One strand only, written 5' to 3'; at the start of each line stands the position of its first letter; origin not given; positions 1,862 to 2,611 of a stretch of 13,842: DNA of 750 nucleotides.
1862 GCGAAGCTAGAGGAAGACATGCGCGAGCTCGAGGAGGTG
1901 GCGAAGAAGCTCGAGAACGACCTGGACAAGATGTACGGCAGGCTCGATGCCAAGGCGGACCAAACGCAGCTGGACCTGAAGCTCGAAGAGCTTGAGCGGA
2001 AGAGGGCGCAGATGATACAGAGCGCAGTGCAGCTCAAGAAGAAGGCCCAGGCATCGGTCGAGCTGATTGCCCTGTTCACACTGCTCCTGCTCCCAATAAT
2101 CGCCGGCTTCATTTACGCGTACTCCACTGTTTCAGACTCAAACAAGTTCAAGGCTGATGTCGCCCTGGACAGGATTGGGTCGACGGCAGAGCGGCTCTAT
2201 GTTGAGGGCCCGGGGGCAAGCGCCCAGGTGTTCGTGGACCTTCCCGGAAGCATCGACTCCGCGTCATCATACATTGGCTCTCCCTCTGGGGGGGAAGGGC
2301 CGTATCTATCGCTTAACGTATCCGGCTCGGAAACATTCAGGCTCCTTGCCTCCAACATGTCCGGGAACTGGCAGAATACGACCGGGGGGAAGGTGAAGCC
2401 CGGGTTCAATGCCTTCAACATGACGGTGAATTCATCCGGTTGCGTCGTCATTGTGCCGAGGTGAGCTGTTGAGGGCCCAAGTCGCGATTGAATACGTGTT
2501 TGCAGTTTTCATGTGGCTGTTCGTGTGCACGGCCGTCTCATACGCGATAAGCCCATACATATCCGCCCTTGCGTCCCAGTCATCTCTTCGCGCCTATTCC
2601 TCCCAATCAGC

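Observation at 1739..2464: Prepilin embedded behind a ~100-aa TM+coiled-coil leader, with a nested canonical start at 2012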

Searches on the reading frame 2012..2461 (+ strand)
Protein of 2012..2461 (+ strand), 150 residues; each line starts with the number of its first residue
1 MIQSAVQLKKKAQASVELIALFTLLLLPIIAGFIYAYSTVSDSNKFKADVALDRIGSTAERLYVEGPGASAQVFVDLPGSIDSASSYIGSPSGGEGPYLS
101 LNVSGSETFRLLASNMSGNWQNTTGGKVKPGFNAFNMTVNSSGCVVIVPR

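Call 40: search_protein_representatives(protein=window:2036-2461:+)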
Query: 142 residues. Proteins with E-value up to 0.001 (for the whole library): 66; up to 1e-10: 11; up to 1e-30: 5. The best 66 are listed.
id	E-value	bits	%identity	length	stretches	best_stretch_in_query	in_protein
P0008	3.6e-61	221.3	74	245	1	1-142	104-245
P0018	1.4e-37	144.9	50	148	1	3-142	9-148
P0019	2.1e-37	144.4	50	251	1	2-139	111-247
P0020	3.4e-33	130.8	45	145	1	3-141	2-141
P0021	6.6e-31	123.4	42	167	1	2-139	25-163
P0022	1.1e-20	90.3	36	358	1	2-117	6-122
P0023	7.8e-19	84.3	41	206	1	2-141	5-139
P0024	2.5e-13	66.5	39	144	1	3-118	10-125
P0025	1.1e-12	64.4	33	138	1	3-120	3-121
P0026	2.3e-12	63.4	35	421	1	2-118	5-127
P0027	4.2e-11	59.3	33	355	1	3-118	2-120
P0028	2.2e-10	57.0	38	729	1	3-121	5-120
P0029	3.0e-10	56.5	36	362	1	3-131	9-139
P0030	2.5e-09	53.5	41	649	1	11-121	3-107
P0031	1.8e-08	50.8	35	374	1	7-141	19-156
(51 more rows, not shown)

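Call 48: find_homologous_proteins(query=window:2012-2461:+, max_evalue=0.001)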
Query window:2012-2461:+ (150 aa): 16 proteins with E <= 0.001 among 48 candidates.
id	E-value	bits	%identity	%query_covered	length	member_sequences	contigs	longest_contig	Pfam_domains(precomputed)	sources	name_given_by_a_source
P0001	3.8e-86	304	95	100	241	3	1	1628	-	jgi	-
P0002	5.0e-73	262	83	100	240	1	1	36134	-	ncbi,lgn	-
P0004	1.9e-72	260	76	100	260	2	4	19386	-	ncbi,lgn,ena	-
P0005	1.9e-71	256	74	100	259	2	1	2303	-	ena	-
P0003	3.9e-71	255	81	100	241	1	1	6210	-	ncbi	ncbi:MAG: hypothetical protein V1909_04015 [Candidatus Micrarchaeota archaeon]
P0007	2.6e-68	246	75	100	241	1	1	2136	-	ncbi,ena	-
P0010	1.3e-66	241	76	100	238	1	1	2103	-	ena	-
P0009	3.8e-66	239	74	100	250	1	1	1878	-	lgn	-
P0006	8.4e-66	238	75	100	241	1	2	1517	-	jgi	jgi:hypothetical protein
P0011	2.2e-65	237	74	100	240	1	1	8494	-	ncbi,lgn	-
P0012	6.3e-65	235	74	99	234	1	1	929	-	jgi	jgi:hypothetical protein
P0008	8.0e-62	225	71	100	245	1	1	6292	-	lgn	-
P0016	2.0e-60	221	69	99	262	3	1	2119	-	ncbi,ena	-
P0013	1.2e-57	212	67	100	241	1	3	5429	-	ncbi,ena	-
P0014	8.5e-57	209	65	100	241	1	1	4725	-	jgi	jgi:hypothetical protein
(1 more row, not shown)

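Call 50: search_solved_structures(query=A5, max_evalue=10, show_alignments=2)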
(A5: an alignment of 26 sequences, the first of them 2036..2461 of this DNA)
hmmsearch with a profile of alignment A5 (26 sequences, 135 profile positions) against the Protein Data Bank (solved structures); distinct sequences matched with E-value up to 10: 5.
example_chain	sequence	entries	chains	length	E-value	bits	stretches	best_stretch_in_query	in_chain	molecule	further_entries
9v96_A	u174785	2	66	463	0.019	18.1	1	4-89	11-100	Flagellin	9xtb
6uth_a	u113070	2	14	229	0.78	12.9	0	32-82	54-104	Proteasome activator protein PA26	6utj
6w8u_A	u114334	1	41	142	0.78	12.9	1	7-50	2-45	pilin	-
8pfb_G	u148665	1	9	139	0.89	12.7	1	12-55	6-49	Type IV pilin PilE1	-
3ipm_O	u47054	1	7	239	0.94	12.6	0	32-83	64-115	Proteasome activator PA26, Proteasome-activating nucleotidase fusion protein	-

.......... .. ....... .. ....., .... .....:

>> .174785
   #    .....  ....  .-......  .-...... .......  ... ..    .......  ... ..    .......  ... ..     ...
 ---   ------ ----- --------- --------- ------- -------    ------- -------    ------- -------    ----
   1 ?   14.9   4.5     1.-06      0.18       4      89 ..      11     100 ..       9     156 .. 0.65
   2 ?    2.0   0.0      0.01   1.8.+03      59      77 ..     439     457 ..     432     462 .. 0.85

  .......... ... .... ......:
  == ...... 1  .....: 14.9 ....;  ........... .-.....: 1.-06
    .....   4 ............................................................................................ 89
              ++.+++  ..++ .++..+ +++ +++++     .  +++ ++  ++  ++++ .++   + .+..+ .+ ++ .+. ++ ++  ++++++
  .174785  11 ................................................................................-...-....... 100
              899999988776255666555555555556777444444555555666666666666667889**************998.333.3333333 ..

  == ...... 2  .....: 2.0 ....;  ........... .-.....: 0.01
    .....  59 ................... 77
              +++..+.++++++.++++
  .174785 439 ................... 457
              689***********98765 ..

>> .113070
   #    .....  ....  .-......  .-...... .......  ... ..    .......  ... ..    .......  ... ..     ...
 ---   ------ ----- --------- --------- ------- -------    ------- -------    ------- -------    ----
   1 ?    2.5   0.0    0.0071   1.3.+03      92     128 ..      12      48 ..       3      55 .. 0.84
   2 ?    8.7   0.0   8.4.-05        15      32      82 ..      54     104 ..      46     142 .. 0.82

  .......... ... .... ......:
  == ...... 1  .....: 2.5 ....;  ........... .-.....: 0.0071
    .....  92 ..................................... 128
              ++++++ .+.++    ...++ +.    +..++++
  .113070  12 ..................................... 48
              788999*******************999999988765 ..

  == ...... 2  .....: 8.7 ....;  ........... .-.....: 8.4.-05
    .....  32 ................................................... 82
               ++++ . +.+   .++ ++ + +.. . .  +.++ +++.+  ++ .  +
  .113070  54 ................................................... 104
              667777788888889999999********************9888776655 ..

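Call 51: search_protein_families(library=pfam, alignment_id=A5, max_evalue=1)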
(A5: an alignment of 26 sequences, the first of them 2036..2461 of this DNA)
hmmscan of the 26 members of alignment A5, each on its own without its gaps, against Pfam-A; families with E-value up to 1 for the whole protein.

A. member 1, window:2036-2461:+ (142 aa): 0 families

B. families by the number of members that match (of 26 scanned): 23 families
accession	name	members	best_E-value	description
PF04021.17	Class_IIIsignal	13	9.8e-05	Class III signal peptide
PF23993.1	DUF7311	3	0.06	Domain of unknown function (DUF7311)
PF22028.2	DUF6934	1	0.007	Family of unknown function (DUF6934)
PF22692.1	LlgE_F_G_D1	1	0.013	Flagellar hook protein FlgE/F/G D1 domain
PF23958.1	DUF7287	1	0.014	Family of unknown function (DUF7287)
PF02285.20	COX8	1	0.024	Cytochrome oxidase c subunit VIII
PF08019.17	EptA_B_N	1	0.024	Phosphoethanolamine transferase EptA/EptB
PF12374.13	Dmrt1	1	0.039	Double-sex mab3 related transcription factor 1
PF21446.3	Gp34_trimer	1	0.047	Long-tail fiber proximal subunit, C-terminal, trimerization domain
PF16964.10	TadF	1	0.051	Putative tight adherence pilin protein F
PF11574.13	Rpf1_C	1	0.055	Resuscitation-promoting factor Rpf1, C-terminal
PF08590.15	DUF1771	1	0.061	Domain of unknown function (DUF1771)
PF07350.19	Gig2-like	1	0.082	Gig2-like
PF01737.22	Ycf9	1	0.093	YCF9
PF09323.15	DUF1980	1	0.099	DUF1980 N-terminal domain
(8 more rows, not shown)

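Call 79: predict_structure(alignment_id=A8)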
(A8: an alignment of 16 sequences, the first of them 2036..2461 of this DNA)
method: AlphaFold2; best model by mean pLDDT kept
length: 142 residues; sequences in the alignment: 16
mean_pLDDT: 72.9   pTM: 0.60
mean pLDDT of the five models: 72.9, 62.7, 62.1, 55.7, 51.3
residues with pLDDT >= 90: 2; 70-90: 94; 50-70: 38; < 50: 8
segments of 3 or more residues with pLDDT < 50: 85-88, 104-106
pLDDT, mean of each block of 10 residues (from residue 1): 66 83 77 74 82 83 87 71 47 58 58 72 85 80 61
secondary structure, 60 per line:
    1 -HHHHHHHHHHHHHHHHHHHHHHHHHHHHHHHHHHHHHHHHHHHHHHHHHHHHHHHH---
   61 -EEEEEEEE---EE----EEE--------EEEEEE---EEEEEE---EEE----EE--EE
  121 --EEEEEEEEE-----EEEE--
elements in order: H2-57 E62-69 E79-81 E90-95 E99-104 E108-110 E123-131 E137-140

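Call 81: fold_search(model_id=the predicted structure, library=pdb)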
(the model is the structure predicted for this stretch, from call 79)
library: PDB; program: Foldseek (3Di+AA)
matches with E <= 10: 267; with E <= 0.001: 0
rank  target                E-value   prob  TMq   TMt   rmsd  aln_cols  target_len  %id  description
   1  3bju_A                7.2e-02  0.28  0.24  0.10  11.4       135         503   15  Crystal Structure of tetrameric form of human lysyl-tRNA synthetase (released 2008-02-05)
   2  8hyr_B                1.3e-01  0.23  0.25  0.10  11.3       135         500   15  Crystal structure of human KARS apo (released 2024-07-10)
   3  3bju_C                2.4e-01  0.21  0.25  0.10   8.8       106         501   16  Crystal Structure of tetrameric form of human lysyl-tRNA synthetase (released 2008-02-05)
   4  2ox5_F                3.9e-01  0.05  0.11  0.14  15.3        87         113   13  The SoxYZ complex of Paracoccus pantotrophus (released 2007-05-22)
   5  9ki1_V                4.5e-01  0.09  0.19  0.15  12.3       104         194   14  Baseplate structure of Escherichia phage Mu (released 2025-02-12)
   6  2ox5_B                5.4e-01  0.04  0.11  0.14  14.9        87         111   11  The SoxYZ complex of Paracoccus pantotrophus (released 2007-05-22)
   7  2oxh_D                6.0e-01  0.04  0.11  0.14  15.2        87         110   10  The SOXYZ Complex of Paracoccus Pantotrophus (released 2007-05-22)
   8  2oxg_D                6.8e-01  0.04  0.12  0.14  15.3        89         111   12  The SoxYZ Complex of Paracoccus pantotrophus (released 2007-05-22)
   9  8usc_A                7.7e-01  0.06  0.15  0.07  11.2        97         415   14  Nub1/Fat10-processing human 26S proteasome (released 2024-11-06)
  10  2ox5_D                7.7e-01  0.04  0.15  0.18  12.4       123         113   11  The SoxYZ complex of Paracoccus pantotrophus (released 2007-05-22)
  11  2oxg_B                8.2e-01  0.03  0.11  0.14  14.8        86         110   12  The SoxYZ Complex of Paracoccus pantotrophus (released 2007-05-22)
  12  2oxg_F                9.2e-01  0.02  0.11  0.14  14.4        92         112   14  The SoxYZ Complex of Paracoccus pantotrophus (released 2007-05-22)
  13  5l4g_H                9.8e-01  0.05  0.17  0.08  18.1       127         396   14  The human 26S proteasome at 3.9 A (released 2016-09-07)
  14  2ox5_Y                1.0e+00  0.03  0.12  0.14  14.8        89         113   11  The SoxYZ complex of Paracoccus pantotrophus (released 2007-05-22)
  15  8om2_L                1.3e+00  0.08  0.23  0.25  10.0        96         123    9  Small subunit of yeast mitochondrial ribosome in complex with METTL17/Rsm22. (released 2024-01-10)
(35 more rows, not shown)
